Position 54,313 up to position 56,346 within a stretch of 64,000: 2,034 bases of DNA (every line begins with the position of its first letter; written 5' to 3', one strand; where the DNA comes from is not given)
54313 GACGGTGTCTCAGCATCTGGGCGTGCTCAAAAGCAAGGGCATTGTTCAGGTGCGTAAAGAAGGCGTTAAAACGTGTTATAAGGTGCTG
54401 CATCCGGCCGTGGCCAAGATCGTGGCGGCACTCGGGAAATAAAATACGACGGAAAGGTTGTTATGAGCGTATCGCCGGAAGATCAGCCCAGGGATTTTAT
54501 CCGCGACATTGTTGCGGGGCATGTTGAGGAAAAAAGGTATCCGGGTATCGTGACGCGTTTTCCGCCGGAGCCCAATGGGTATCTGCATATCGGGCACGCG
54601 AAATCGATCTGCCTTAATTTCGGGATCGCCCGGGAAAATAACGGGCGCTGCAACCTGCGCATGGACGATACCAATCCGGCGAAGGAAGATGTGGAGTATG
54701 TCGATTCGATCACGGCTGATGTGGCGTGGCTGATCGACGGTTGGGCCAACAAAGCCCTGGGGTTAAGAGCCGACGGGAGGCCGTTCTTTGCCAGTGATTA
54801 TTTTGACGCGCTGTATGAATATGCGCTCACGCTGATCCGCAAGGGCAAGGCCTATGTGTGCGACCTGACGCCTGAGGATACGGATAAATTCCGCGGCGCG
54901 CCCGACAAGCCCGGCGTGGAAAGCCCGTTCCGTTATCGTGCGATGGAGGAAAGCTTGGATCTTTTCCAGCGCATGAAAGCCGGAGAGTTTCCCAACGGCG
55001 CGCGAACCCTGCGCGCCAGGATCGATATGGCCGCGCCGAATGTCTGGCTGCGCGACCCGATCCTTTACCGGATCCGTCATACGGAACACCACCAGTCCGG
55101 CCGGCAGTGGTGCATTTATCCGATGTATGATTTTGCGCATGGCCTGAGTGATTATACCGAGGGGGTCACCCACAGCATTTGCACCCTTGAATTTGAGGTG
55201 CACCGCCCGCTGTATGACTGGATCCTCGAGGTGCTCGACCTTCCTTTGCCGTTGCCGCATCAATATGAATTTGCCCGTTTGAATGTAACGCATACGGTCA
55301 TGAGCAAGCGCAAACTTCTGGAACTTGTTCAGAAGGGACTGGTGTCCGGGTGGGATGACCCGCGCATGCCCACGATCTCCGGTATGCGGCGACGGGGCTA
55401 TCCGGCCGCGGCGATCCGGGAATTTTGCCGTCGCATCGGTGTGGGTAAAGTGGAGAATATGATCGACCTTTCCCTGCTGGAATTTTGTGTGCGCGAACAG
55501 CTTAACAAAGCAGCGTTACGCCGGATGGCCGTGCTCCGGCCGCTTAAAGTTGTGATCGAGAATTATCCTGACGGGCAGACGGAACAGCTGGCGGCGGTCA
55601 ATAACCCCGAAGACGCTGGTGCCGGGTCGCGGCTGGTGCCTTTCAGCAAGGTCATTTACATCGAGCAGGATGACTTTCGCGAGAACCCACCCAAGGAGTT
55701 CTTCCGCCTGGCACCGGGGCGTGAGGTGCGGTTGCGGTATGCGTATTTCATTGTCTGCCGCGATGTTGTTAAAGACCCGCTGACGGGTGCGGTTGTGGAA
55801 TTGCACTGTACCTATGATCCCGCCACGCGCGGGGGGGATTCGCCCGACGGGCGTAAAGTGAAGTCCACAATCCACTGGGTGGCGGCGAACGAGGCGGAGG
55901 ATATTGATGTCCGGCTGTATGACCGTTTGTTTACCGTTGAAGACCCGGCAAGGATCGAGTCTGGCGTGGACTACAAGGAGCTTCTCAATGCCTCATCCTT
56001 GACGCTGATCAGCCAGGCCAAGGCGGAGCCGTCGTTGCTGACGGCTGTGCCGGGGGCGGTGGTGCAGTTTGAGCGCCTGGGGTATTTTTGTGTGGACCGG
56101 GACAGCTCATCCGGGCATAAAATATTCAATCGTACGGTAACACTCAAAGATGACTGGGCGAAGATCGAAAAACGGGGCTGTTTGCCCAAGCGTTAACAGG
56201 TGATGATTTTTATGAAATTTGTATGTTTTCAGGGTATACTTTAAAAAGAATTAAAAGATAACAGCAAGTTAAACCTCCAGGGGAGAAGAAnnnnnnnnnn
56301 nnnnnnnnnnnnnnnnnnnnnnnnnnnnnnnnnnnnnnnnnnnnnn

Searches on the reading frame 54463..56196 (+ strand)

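Call 51: search_protein_families(library=pfam, proteins=[window:54463-56196:+], max_evalue=0.00001)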
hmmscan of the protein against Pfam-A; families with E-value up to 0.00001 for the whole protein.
window:54463-56196:+ (577 aa): 3 families
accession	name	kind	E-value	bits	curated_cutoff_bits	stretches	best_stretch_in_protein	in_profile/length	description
PF00749.27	tRNA-synt_1c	-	2.1e-99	332.8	23.4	1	29-348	2-313/314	tRNA synthetases class I (E and Q), catalytic domain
PF03950.23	tRNA-synt_1c_C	-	7.9e-28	97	23.9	1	351-452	1-91/91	tRNA synthetases class I (E and Q), anti-codon binding domain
PF20974.2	tRNA-synt_1c_C2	-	1.6e-20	74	23.9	1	469-545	1-69/69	tRNA synthetases class I (E and Q), anti-codon binding domain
